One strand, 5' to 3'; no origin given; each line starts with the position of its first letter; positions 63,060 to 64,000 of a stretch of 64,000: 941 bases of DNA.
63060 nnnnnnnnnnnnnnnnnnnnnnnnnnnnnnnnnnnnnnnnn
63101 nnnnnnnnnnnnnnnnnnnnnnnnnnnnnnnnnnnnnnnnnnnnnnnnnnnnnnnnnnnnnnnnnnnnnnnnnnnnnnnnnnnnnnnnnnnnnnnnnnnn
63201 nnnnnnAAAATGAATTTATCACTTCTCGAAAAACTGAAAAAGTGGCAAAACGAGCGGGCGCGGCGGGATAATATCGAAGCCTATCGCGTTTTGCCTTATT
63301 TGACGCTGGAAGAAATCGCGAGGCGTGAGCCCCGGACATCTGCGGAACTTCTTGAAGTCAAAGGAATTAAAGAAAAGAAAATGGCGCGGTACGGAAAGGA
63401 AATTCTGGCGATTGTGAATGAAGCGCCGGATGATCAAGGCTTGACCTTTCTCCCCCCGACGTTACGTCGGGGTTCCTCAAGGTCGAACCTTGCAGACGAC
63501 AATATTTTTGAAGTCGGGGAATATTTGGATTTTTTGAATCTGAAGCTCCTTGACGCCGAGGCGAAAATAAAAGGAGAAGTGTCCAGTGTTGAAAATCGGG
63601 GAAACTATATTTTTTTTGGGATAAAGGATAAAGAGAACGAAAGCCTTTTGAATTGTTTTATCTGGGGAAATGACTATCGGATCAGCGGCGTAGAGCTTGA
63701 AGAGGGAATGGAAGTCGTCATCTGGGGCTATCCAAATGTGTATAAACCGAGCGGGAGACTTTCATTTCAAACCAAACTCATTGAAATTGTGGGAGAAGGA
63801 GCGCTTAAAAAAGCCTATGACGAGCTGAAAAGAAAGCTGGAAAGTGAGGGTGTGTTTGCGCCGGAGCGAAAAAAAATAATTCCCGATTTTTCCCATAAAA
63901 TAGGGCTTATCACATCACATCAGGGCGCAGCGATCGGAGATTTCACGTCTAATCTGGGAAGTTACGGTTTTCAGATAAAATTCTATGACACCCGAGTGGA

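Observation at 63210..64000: Exonuclease VII large subunit carrying an N-terminal HRDC domain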

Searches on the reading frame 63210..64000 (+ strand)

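Call 4: search_protein_families(library=pfam, proteins=[window:63210-64000:+], max_evalue=10)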
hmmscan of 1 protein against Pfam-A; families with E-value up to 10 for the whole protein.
window:63210-64000:+ (263 aa): 7 families
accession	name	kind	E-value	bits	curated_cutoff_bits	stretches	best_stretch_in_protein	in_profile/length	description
PF00570.28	HRDC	-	2.3e-19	69.5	23.8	1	3-69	2-68/68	HRDC domain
PF13742.12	tRNA_anti_2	-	2.8e-13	50.4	27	1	114-191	18-94/95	OB-fold nucleic acid binding domain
PF02601.20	Exonuc_VII_L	-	6.3e-08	32.9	35.9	1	215-260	1-48/315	Exonuclease VII, large subunit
PF01336.31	tRNA_anti-codon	-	1.9e-07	31.4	27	1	119-191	2-72/75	OB-fold nucleic acid binding domain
PF04326.19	SLFN_AlbA_2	-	0.06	14.3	25.3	1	117-143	16-44/118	Schlafen, AlbA_2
PF06540.16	GMAP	-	0.11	13.1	25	1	85-113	11-40/61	Galanin message associated peptide (GMAP)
PF08367.16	M16C_assoc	-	0.12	12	25.3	1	7-56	39-83/252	Peptidase M16C associated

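Call 5: search_protein_families(library=ncbifam, proteins=[window:63210-64000:+], max_evalue=10)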
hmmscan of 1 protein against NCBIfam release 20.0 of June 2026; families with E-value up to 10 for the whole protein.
window:63210-64000:+ (263 aa): 5 families
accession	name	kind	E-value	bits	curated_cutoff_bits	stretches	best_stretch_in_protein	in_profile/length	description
TIGR00237.1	xseA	equivalog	1.5e-35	123.1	180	1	117-260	20-164/389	exodeoxyribonuclease VII large subunit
TIGR01389.1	recQ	equivalog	5.5e-12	44.9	640.2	1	4-71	523-590/591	DNA helicase RecQ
NF008279.0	PRK11057.1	equivalog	8.9e-08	31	1015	1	5-73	535-603/608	ATP-dependent DNA helicase RecQ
TIGR01388.1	rnd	equivalog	7.7e-06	25.4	298.95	1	3-73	210-279/363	ribonuclease D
NF008089.0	PRK10829.1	equivalog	0.0018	17.3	516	1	2-73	213-283/375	ribonuclease D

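Call 6: find_homologous_proteins(query=window:63210-64000:+, max_evalue=0.001)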
Query window:63210-64000:+ (263 aa): 473 proteins with E <= 0.001 among 1849 candidates; the best 120 are listed.
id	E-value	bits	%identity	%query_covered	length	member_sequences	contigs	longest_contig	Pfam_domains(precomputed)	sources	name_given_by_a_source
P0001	7.4e-124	431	77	100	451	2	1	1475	PF02601.21,PF00570.29,PF13742.13,PF01336.32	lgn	-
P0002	3.1e-120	419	79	92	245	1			PF00570.29,PF13742.13,PF01336.32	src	-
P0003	2.4e-119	416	79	95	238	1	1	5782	PF02601.21,PF00570.29,PF13742.13,PF01336.32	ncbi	ncbi:hypothetical protein D4R51_02675, partial [bacterium]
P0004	8.7e-109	381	66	98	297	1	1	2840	PF02601.21,PF00570.29,PF13742.13,PF01336.32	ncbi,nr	ncbi:MAG TPA: exodeoxyribonuclease VII large subunit, partial [Candidatus Bathyarchaeia archaeon]|nr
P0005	5.1e-100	353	63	99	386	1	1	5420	PF02601.21,PF00570.29,PF13742.13,PF01336.32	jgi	jgi:exodeoxyribonuclease VII large subunit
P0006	7.5e-95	336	65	94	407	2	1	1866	PF02601.21,PF00570.29,PF13742.13,PF01336.32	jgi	-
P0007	8.9e-94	332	77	81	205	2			PF00570.29,PF13742.13,PF01336.32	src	-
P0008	6.4e-87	310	67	86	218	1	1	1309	PF00570.29,PF13742.13,PF01336.32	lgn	-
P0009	5.9e-77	277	51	100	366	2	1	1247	PF02601.21,PF00570.29,PF13742.13,PF01336.32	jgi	-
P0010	1.8e-75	272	71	64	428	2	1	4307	PF02601.21,PF13742.13,PF01336.32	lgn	-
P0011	4.4e-74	268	52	98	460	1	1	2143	PF02601.21,PF00570.29,PF13742.13,PF01336.32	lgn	-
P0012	1.5e-73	266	60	84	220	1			PF00570.29,PF13742.13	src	-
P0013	4.5e-73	264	59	76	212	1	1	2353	PF00570.29,PF13742.13,PF01336.32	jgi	-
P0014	5.3e-73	264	48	100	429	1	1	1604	PF02601.21,PF00570.29,PF13742.13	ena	-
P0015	5.8e-72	261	49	95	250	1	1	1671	PF02601.21,PF00570.29,PF13742.13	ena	-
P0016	3.6e-71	258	49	98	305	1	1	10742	PF02601.21,PF00570.29,PF13742.13,PF01336.32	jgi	-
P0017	4.2e-70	255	47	100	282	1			PF02601.21,PF00570.29,PF13742.13,PF01336.32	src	-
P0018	1.0e-69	253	46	100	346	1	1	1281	PF02601.21,PF00570.29,PF13742.13,PF01336.32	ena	-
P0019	1.8e-68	249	48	97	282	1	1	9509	PF02601.21,PF00570.29,PF13742.13,PF01336.32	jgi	jgi:exodeoxyribonuclease VII large subunit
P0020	4.2e-68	248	44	99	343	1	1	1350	PF02601.21,PF00570.29,PF13742.13,PF01336.32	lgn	-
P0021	1.5e-66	243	47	99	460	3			PF02601.21,PF00570.29,PF13742.13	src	-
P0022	2.8e-66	242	46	92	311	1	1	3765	PF02601.21,PF00570.29,PF13742.13,PF01336.32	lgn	-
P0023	2.6e-65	239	42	100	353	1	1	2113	PF02601.21,PF00570.29,PF13742.13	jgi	-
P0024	4.4e-65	238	60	64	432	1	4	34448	PF02601.21,PF13742.13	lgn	-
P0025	1.6e-63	233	60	64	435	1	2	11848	PF02601.21,PF13742.13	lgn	-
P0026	8.5e-63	231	46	100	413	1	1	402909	PF02601.21,PF00570.29,PF13742.13,PF01336.32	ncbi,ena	-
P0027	1.1e-61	227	45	100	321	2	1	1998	PF02601.21,PF00570.29,PF13742.13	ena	-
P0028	3.3e-61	225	42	94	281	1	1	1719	PF02601.21,PF00570.29,PF13742.13,PF01336.32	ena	-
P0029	4.4e-61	225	58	66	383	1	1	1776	PF02601.21,PF13742.13,PF01336.32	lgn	-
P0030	2.7e-60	222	42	100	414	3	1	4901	PF02601.21,PF00570.29,PF13742.13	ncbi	ncbi:MAG: exodeoxyribonuclease VII large subunit, partial [Candidatus Moraniibacteriota bacterium]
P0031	7.3e-60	221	59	63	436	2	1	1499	PF02601.21,PF13742.13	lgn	-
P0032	2.0e-59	220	41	100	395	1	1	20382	PF02601.21,PF00570.29,PF13742.13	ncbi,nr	ncbi:MAG: exodeoxyribonuclease VII large subunit, partial [Candidatus Taylorbacteria bacterium]|nr:e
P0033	3.2e-59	219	47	93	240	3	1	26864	PF02601.21,PF00570.29,PF13742.13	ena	-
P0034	4.0e-59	219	42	98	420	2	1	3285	PF02601.21,PF00570.29,PF13742.13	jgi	jgi:exodeoxyribonuclease VII large subunit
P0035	4.2e-59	219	58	64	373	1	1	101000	PF02601.21,PF13742.13,PF01336.32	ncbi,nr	ncbi:MAG: exodeoxyribonuclease VII large subunit [Candidatus Sungbacteria bacterium]|nr:exodeoxyribo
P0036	2.2e-58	216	56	65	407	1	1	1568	PF02601.21,PF13742.13,PF01336.32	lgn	-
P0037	2.2e-58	216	47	76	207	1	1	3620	PF00570.29,PF13742.13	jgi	-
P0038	3.3e-58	216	57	63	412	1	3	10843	PF02601.21,PF13742.13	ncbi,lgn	-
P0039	3.3e-58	216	46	88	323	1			PF00570.29,PF13742.13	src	-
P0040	7.0e-58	215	50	82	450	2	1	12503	PF02601.21,PF13742.13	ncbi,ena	-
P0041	2.5e-57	213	56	64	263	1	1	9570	PF02601.21,PF13742.13,PF01336.32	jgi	jgi:exodeoxyribonuclease VII large subunit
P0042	1.2e-56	211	48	83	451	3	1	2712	PF02601.21,PF13742.13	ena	-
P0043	1.9e-56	210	45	86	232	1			PF00570.29,PF13742.13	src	-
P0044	2.3e-56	210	53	68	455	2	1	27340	PF02601.21,PF13742.13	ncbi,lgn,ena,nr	ncbi:exodeoxyribonuclease VII large subunit [Patescibacteria group bacterium]|nr:exodeoxyribonucleas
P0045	2.6e-56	209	56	64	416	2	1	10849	PF02601.21,PF13742.13,PF01336.32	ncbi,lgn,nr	ncbi:MAG: exodeoxyribonuclease VII large subunit [Patescibacteria group bacterium]|nr:exodeoxyribonu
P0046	3.7e-56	209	63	60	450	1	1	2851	PF02601.21,PF13742.13,PF01336.32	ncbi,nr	ncbi:MAG TPA: exodeoxyribonuclease VII large subunit [Candidatus Moranbacteria bacterium]|nr:exodeox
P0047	5.4e-56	208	56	62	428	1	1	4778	PF02601.21,PF13742.13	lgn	-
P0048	2.2e-55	206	56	56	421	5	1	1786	PF02601.21,PF13742.13,PF01336.32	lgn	-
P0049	3.3e-55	206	59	56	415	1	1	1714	PF02601.21,PF13742.13,PF01336.32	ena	-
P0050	7.3e-55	205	42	96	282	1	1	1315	PF02601.21,PF00570.29,PF13742.13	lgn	-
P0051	2.7e-54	203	45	85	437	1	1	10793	PF02601.21,PF13742.13,PF01336.32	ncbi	-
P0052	4.4e-54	202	56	64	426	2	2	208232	PF02601.21,PF13742.13,PF01336.32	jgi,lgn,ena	-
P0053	5.4e-54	202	39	99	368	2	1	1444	PF02601.21,PF00570.29,PF13742.13,PF01336.32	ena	-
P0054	6.1e-54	202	47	81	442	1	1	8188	PF02601.21,PF13742.13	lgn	-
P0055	1.3e-53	201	47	62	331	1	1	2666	PF02601.21,PF00570.29,PF13742.13,PF01336.32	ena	-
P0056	1.6e-53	200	53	67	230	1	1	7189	PF02601.21,PF13742.13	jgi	jgi:exodeoxyribonuclease VII large subunit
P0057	3.9e-53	199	56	62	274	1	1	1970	PF02601.21,PF13742.13,PF01336.32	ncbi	-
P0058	4.2e-53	199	55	63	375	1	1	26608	PF02601.21,PF13742.13,PF01336.32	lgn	-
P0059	4.9e-53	199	56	63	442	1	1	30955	PF02601.21,PF13742.13,PF01336.32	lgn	-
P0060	5.6e-53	199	49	81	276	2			PF02601.21,PF13742.13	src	-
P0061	6.4e-53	198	54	63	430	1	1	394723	PF02601.21,PF13742.13,PF01336.32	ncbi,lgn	-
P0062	7.1e-53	198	56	62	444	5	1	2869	PF02601.21,PF13742.13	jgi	jgi:exodeoxyribonuclease VII large subunit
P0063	7.3e-53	198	54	63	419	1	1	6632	PF02601.21,PF13742.13,PF01336.32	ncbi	-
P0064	8.3e-53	198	46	81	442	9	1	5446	PF02601.21,PF13742.13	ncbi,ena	ncbi:MAG: exodeoxyribonuclease VII large subunit [Patescibacteria group bacterium]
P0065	1.1e-52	198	53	62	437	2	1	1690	PF02601.21,PF13742.13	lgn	-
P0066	1.1e-52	198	47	68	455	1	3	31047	PF02601.21,PF13742.13,PF01336.32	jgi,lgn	-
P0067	1.2e-52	197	53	63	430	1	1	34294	PF02601.21,PF13742.13,PF01336.32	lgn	-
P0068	2.6e-52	196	58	62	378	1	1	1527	PF02601.21,PF13742.13,PF01336.32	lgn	-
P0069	3.6e-52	196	53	65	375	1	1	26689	PF02601.21,PF13742.13,PF01336.32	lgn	-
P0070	4.1e-52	196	57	67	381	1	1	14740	PF02601.21,PF13742.13,PF01336.32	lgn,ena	-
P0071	1.3e-51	194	56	63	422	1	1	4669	PF02601.21,PF13742.13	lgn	-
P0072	1.6e-51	194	57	62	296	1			PF02601.21,PF13742.13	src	-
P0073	1.6e-51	194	52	63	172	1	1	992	PF02601.21,PF13742.13,PF01336.32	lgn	-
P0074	2.1e-51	193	58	62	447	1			PF02601.21,PF13742.13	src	-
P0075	3.5e-51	193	58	62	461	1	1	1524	PF02601.21,PF13742.13,PF01336.32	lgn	-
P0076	3.9e-51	192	55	63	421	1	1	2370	PF02601.21,PF13742.13,PF01336.32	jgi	-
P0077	4.4e-51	192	52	63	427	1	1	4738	PF02601.21,PF13742.13,PF01336.32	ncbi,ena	-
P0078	4.9e-51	192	55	63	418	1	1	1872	PF02601.21,PF13742.13,PF01336.32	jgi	jgi:exodeoxyribonuclease VII large subunit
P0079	8.0e-51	191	55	63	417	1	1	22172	PF02601.21,PF13742.13,PF01336.32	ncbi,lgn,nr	ncbi:exodeoxyribonuclease VII large subunit [Candidatus Wolfebacteria bacterium]|nr:exodeoxyribonucl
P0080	8.5e-51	191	50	65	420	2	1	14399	PF02601.21,PF13742.13,PF01336.32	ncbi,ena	-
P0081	1.3e-50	191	50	65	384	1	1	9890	PF02601.21,PF13742.13,PF01336.32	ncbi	-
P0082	1.4e-50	191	55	63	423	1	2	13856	PF02601.21,PF13742.13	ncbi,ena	-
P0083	1.9e-50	190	55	62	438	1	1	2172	PF02601.21,PF13742.13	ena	-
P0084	2.7e-50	190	41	79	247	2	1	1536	PF00570.29,PF13742.13,PF01336.32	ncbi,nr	ncbi:MAG: exodeoxyribonuclease VII large subunit, partial [Candidatus Staskawiczbacteria bacterium]|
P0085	3.1e-50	190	56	63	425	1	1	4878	PF02601.21,PF13742.13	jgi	-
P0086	3.3e-50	189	52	62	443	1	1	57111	PF02601.21,PF13742.13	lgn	-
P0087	4.6e-50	189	51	63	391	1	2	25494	PF02601.21,PF13742.13,PF01336.32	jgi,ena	-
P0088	4.7e-50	189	53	62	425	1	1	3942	PF02601.21,PF13742.13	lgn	-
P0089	6.2e-50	189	54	63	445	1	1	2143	PF02601.21,PF13742.13,PF01336.32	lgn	-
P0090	6.4e-50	188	51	64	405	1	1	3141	PF02601.21,PF13742.13,PF01336.32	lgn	-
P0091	7.6e-50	188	55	63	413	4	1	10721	PF02601.21,PF13742.13,PF01336.32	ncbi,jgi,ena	-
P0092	7.6e-50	188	50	64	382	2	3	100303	PF02601.21,PF13742.13,PF01336.32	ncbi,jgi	ncbi:MAG: exodeoxyribonuclease VII large subunit [Minisyncoccia bacterium]|jgi:exodeoxyribonuclease 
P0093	8.4e-50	188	51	64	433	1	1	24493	PF02601.21,PF13742.13,PF01336.32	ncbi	-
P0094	1.5e-49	187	46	81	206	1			PF02601.21,PF13742.13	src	-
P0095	1.8e-49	187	54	63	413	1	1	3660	PF02601.21,PF13742.13,PF01336.32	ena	-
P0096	2.3e-49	187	50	64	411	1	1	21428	PF02601.21,PF13742.13,PF01336.32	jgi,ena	jgi:exodeoxyribonuclease VII large subunit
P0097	2.5e-49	187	53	64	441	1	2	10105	PF02601.21,PF13742.13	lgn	-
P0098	3.3e-49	186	52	64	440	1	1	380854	PF02601.21,PF13742.13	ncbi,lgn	-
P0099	4.4e-49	186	51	64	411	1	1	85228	PF02601.21,PF13742.13,PF01336.32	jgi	jgi:exodeoxyribonuclease VII large subunit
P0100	4.8e-49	186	50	64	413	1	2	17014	PF02601.21,PF13742.13,PF01336.32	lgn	-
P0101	5.8e-49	185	83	39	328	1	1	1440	PF02601.21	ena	-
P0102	6.4e-49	185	54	64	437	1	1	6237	PF02601.21,PF13742.13,PF01336.32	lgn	-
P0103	8.0e-49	185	49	65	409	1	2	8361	PF02601.21,PF13742.13,PF01336.32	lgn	-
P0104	9.3e-49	185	53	63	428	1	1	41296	PF02601.21,PF13742.13,PF01336.32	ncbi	ncbi:MAG: exodeoxyribonuclease VII large subunit [Minisyncoccota bacterium]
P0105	1.1e-48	184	51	63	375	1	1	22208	PF02601.21,PF13742.13,PF01336.32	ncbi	-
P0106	1.2e-48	184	53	63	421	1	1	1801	PF02601.21,PF13742.13,PF01336.32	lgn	-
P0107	1.4e-48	184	53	63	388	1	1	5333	PF02601.21,PF13742.13,PF01336.32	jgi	jgi:exodeoxyribonuclease VII large subunit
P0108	1.5e-48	184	51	64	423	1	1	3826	PF02601.21,PF13742.13,PF01336.32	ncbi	-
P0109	1.9e-48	184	49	64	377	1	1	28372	PF02601.21,PF13742.13,PF01336.32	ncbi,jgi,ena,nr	ncbi:MAG TPA: exodeoxyribonuclease VII large subunit [Candidatus Paceibacterota bacterium]|nr:exodeo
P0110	2.0e-48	184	50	64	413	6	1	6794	PF02601.21,PF13742.13,PF01336.32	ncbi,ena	-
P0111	2.1e-48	184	50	64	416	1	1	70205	PF02601.21,PF13742.13,PF01336.32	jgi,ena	-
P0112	2.1e-48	183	51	63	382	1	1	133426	PF02601.21,PF13742.13,PF01336.32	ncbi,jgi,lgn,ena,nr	ncbi:MAG TPA: exodeoxyribonuclease VII large subunit [Candidatus Paceibacterota bacterium]|nr:exodeo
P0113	2.4e-48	183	51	65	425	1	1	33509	PF02601.21,PF13742.13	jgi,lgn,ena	-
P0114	2.4e-48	183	49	65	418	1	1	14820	PF02601.21,PF13742.13,PF01336.32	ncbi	-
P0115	2.5e-48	183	49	64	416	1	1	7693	PF02601.21,PF13742.13,PF01336.32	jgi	jgi:exodeoxyribonuclease VII large subunit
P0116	3.3e-48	183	50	65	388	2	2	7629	PF02601.21,PF13742.13,PF01336.32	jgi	jgi:exodeoxyribonuclease VII large subunit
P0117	3.3e-48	183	49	64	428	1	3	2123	PF02601.21,PF13742.13,PF01336.32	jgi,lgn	-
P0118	3.8e-48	183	50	63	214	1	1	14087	PF02601.21,PF13742.13,PF01336.32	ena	-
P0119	4.3e-48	183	51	64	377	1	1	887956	PF02601.21,PF13742.13,PF01336.32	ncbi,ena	-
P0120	4.3e-48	182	49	64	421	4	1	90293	PF02601.21,PF13742.13,PF01336.32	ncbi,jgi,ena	jgi:exodeoxyribonuclease VII large subunit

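Call 10: find_encoding_contigs(protein=P0026, flank=5000, max_places=3)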
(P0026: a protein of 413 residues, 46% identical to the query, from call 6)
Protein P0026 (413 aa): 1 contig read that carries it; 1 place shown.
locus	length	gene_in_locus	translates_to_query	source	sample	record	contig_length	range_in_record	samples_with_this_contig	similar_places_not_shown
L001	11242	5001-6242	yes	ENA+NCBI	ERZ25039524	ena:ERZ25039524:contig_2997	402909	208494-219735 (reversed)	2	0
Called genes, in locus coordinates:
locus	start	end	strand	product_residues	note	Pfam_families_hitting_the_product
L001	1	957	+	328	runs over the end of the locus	PF13385:Laminin_G_3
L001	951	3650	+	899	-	PF07953:Toxin_R_bind_N (faint), PF13385:Laminin_G_3, PF00354:Pentaxin (faint), PF02973:Sialidase (faint), PF13385:Laminin_G_3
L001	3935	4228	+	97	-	PF13385:Laminin_G_3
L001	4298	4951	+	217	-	PF01797:Y1_Tnp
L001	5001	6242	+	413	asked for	PF00570:HRDC, PF13742:tRNA_anti_2, PF01336:tRNA_anti-codon (weak), PF02601:Exonuc_VII_L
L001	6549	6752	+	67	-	PF02609:Exonuc_VII_S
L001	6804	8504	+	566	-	PF01558:POR, PF01855:POR_N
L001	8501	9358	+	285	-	PF02775:TPP_enzyme_C, PF12367:PFO_beta_C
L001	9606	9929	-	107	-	PF01883:FeS_assembly_P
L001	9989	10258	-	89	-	PF06902:Fer4_19 (weak), PF13370:Fer4_13, PF13459:Fer4_15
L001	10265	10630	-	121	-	PF01592:NifU_N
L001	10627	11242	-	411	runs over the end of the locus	PF00266:Aminotran_5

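Call 11: find_encoding_contigs(protein=P0035, flank=5000, max_places=3)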
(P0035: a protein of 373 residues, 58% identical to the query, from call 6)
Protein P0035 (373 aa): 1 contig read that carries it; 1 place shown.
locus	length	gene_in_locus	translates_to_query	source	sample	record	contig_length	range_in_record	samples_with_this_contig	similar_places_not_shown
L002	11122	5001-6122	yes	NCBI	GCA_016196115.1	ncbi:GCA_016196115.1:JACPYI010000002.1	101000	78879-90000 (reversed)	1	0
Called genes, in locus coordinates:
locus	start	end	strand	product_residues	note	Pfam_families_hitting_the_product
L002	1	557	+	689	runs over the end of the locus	PF17854:FtsK_alpha, PF01580:FtsK_SpoIIIE, PF09397:FtsK_gamma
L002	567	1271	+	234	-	PF13413:HTH_25, PF09136:Glucodextran_B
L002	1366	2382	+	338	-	PF00154:RecA_N, PF08423:Rad51, PF06745:ATPase (faint), PF01637:ATPase_2 (faint), PF27531:MT3502_N (weak), PF21096:RecA_C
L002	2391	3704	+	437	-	PF01225:Mur_ligase, PF08245:Mur_ligase_M, PF02875:Mur_ligase_C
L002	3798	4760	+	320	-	PF01018:GTP1_OBG, PF01926:MMR_HSR1, PF02421:FeoB_N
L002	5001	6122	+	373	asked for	PF13742:tRNA_anti_2, PF01336:tRNA_anti-codon (faint), PF02601:Exonuc_VII_L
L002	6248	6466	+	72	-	PF02609:Exonuc_VII_S (weak)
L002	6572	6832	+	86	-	PF13192:Thioredoxin_3 (faint)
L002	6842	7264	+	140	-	PF01909:NTP_transf_2, PF18765:Polbeta, PF22600:MTPAP-like_central (weak)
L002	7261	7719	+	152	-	PF01934:HepT-like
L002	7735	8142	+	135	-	-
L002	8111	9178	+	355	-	PF02683:DsbD_TM (weak)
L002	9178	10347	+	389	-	-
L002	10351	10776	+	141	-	PF13473:Cupredoxin_1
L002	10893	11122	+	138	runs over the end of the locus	PF11967:RecO_N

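Call 12: find_encoding_contigs(protein=P0010, flank=5000, max_places=3)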
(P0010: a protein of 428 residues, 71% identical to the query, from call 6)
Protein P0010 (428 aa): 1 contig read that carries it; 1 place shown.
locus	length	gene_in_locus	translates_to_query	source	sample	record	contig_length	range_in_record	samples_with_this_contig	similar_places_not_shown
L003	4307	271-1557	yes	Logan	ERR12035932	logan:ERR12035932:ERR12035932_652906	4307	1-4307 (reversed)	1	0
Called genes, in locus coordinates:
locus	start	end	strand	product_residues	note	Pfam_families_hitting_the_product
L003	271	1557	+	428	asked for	PF13742:tRNA_anti_2, PF01336:tRNA_anti-codon (weak), PF02601:Exonuc_VII_L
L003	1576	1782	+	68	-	PF02609:Exonuc_VII_S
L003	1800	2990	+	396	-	PF13205:Big_5 (weak), PF03734:YkuD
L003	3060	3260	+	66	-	-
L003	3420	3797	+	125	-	PF01035:DNA_binding_1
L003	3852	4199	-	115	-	PF00453:Ribosomal_L20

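Call 52: predict_structure(alignment_id=A3)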
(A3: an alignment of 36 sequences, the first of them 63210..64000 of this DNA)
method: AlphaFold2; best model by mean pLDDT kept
length: 263 residues; sequences in the alignment: 36
mean_pLDDT: 83.5   pTM: 0.46
mean pLDDT of the five models: 83.5, 82.2, 82.1, 81.2, 80.8
residues with pLDDT >= 90: 149; 70-90: 55; 50-70: 42; < 50: 17
segments of 3 or more residues with pLDDT < 50: 75-79, 85-94
pLDDT, mean of each block of 10 residues (from residue 1): 92 94 95 97 97 94 95 54 46 60 92 94 96 96 94 92 93 95 95 75 79 79 68 67 71 72 59
secondary structure, 60 per line:
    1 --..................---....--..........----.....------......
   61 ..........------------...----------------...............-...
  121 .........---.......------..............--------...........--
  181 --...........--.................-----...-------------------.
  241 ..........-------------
elements in order: H3-20 H24-27 H30-39 H44-48 H55-70 H102-116 E118-129 E133-139 E146-152 H153-159 E168-178 E183-193 H196-212 H240-250
